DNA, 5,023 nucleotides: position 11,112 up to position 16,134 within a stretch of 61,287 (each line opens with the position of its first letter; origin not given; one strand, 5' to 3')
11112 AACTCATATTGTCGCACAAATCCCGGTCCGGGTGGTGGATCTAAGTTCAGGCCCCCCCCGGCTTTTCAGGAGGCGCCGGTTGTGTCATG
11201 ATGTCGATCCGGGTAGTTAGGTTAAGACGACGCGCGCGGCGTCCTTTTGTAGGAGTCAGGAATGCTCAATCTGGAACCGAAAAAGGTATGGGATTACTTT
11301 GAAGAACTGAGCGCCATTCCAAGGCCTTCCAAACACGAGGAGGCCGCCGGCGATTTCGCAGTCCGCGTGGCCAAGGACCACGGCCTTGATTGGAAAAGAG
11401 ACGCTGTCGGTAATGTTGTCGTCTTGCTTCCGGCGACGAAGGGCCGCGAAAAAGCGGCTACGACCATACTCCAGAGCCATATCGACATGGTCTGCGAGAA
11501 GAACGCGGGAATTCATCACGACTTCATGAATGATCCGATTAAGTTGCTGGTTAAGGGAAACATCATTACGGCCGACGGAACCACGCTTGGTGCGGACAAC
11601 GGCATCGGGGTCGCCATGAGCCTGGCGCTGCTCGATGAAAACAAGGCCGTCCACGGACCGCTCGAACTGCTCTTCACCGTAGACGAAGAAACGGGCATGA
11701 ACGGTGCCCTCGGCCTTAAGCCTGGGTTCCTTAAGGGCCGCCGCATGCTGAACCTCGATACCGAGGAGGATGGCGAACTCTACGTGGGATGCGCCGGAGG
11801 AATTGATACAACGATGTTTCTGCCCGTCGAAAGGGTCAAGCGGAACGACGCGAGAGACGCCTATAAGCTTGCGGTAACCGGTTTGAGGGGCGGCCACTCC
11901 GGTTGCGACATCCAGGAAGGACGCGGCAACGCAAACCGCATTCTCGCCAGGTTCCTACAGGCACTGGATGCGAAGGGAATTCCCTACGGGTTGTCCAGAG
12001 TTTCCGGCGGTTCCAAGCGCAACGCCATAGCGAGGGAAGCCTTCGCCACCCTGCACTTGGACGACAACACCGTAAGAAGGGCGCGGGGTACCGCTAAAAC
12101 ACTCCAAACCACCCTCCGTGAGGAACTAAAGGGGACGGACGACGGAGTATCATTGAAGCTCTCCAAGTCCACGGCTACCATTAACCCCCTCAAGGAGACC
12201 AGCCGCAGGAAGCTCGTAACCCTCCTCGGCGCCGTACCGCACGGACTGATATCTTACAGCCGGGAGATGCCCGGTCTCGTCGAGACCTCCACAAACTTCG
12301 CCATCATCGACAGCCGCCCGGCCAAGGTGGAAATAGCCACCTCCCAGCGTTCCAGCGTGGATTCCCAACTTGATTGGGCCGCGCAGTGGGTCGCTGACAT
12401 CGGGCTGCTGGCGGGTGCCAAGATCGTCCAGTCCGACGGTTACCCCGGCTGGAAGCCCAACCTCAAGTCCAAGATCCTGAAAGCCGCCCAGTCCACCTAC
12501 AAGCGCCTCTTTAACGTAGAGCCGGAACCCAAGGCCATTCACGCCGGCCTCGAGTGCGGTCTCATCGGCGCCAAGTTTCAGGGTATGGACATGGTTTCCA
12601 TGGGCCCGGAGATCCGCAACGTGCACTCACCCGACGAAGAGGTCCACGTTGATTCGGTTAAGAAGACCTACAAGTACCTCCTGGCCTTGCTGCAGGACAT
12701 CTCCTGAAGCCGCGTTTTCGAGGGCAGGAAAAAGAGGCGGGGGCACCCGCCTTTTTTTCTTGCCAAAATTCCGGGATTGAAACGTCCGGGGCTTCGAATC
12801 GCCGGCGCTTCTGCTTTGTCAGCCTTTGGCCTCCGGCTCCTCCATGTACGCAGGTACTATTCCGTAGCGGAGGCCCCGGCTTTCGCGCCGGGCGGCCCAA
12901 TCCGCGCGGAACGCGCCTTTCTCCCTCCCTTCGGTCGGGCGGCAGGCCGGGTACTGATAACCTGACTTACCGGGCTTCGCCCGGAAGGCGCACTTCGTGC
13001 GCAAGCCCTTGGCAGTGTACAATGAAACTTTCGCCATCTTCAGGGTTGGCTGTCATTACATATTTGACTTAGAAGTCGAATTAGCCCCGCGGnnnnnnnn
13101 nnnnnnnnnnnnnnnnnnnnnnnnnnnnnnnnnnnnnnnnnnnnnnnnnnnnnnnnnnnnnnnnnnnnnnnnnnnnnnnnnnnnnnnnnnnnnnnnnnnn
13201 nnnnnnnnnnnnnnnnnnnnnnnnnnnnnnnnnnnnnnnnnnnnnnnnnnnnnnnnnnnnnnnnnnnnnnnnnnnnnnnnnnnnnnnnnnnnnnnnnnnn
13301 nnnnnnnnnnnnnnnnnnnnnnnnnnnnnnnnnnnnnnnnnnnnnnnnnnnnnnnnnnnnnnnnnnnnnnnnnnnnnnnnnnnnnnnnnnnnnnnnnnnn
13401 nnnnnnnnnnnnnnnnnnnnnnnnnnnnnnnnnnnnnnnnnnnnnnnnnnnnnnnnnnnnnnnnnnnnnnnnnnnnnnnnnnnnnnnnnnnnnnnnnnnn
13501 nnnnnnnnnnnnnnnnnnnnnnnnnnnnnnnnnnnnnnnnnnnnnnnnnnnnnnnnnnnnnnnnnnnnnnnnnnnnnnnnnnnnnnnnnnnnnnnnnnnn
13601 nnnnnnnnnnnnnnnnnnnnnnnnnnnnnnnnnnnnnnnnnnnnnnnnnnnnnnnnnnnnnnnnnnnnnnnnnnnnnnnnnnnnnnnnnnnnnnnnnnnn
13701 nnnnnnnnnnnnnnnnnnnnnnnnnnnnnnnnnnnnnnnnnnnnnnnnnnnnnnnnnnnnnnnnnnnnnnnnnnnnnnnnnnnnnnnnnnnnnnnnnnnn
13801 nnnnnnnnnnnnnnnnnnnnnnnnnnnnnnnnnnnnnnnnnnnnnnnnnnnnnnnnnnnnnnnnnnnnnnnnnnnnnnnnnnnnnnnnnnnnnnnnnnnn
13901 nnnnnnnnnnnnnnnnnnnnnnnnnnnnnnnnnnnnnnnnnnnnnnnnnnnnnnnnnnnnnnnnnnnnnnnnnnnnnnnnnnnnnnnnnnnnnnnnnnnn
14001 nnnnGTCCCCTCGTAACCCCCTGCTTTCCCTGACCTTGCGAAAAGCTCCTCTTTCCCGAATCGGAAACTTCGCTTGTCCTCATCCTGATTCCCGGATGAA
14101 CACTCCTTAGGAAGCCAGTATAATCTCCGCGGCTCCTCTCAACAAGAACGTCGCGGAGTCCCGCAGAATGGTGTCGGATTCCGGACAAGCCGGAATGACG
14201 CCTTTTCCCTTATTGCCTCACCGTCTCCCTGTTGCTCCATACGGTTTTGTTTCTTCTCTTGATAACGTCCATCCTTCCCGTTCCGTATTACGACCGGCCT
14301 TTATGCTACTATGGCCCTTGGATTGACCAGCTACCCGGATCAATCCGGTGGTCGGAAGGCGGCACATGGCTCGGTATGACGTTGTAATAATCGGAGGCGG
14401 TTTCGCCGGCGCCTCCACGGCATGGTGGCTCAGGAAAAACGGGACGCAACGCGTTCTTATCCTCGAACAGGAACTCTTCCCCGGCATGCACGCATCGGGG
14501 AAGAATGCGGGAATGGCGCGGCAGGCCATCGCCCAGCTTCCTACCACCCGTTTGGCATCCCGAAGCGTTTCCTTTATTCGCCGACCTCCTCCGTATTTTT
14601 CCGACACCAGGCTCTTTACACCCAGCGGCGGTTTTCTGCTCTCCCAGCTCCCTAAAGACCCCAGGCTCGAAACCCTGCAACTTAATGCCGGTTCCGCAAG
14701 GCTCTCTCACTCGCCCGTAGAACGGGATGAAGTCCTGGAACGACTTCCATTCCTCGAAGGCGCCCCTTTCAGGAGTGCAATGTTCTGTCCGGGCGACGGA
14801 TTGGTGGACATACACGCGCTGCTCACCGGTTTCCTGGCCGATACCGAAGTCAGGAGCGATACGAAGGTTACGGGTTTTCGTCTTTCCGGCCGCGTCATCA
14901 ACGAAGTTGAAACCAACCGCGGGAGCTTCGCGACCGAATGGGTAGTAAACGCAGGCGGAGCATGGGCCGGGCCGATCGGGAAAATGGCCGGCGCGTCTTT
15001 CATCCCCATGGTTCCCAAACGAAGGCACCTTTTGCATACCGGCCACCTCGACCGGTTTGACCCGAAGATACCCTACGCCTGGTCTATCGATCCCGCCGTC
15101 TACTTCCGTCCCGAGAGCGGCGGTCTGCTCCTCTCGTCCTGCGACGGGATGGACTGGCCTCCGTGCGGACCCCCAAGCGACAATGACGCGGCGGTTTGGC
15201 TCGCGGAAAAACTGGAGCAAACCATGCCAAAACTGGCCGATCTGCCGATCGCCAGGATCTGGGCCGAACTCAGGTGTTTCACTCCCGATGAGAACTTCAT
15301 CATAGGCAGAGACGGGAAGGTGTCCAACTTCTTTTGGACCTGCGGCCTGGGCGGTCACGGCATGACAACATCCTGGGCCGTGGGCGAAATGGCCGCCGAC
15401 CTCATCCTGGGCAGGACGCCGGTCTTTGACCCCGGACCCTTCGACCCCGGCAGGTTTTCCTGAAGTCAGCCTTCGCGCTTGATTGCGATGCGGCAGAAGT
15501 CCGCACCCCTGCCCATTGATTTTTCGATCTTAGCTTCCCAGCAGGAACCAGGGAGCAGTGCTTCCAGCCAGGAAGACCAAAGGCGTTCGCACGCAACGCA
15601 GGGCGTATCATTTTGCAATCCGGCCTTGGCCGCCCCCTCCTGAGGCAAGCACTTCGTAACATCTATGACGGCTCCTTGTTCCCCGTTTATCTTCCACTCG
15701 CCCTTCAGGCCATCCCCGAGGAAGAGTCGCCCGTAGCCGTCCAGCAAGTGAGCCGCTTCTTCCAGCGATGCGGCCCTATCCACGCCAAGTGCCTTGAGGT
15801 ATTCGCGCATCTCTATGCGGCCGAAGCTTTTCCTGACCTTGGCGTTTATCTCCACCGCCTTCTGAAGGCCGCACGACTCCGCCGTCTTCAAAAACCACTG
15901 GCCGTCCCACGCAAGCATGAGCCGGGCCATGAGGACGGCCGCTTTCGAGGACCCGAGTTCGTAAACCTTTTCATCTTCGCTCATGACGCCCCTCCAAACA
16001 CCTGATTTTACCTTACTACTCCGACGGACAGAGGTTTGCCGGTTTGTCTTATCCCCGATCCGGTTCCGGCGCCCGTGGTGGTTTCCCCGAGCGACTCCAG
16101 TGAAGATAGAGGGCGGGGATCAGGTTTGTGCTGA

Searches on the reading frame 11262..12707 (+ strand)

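Call 79: search_protein_families(library=pfam, proteins=[window:11262-12707:+], max_evalue=0.0001)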
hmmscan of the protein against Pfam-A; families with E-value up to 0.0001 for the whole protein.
window:11262-12707:+ (481 aa): 3 families
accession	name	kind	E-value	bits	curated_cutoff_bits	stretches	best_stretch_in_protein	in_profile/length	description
PF01546.33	Peptidase_M20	-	1.5e-16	61.4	24.6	1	69-478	1-205/206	Peptidase family M20/M25/M40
PF07687.19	M20_dimer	-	3.3e-09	37.1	21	1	205-291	3-105/107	Peptidase dimerisation domain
PF05343.19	Peptidase_M42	-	4.6e-06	26.3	23.2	0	111-150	133-174/292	M42 glutamyl aminopeptidase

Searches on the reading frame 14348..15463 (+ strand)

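Call 79: search_protein_families(library=pfam, proteins=[window:14348-15463:+], max_evalue=0.0001)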
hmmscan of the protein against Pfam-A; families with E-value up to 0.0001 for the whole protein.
window:14348-15463:+ (371 aa): 2 families
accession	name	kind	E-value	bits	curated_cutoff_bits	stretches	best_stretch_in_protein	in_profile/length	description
PF01266.30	DAO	-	2.1e-59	202.2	27.9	1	11-352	1-353/353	FAD dependent oxidoreductase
PF13450.12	NAD_binding_8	-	1.2e-06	29.2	21.9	1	14-53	1-39/68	NAD(P)-binding Rossmann-like domain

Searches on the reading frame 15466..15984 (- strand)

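Call 27: search_protein_families(library=pfam, proteins=[window:15466-15984:-], max_evalue=0.001)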
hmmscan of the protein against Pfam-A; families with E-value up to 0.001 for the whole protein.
window:15466-15984:- (172 aa): 2 families
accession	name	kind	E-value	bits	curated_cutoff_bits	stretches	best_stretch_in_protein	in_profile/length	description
PF19620.4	DUF6125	-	4.2e-07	30.5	27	1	18-130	14-122/164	Family of unknown function (DUF6125)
PF14196.11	ATC_hydrolase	-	2.4e-06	28.9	28.1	1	20-166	6-143/145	L-2-amino-thiazoline-4-carboxylic acid hydrolase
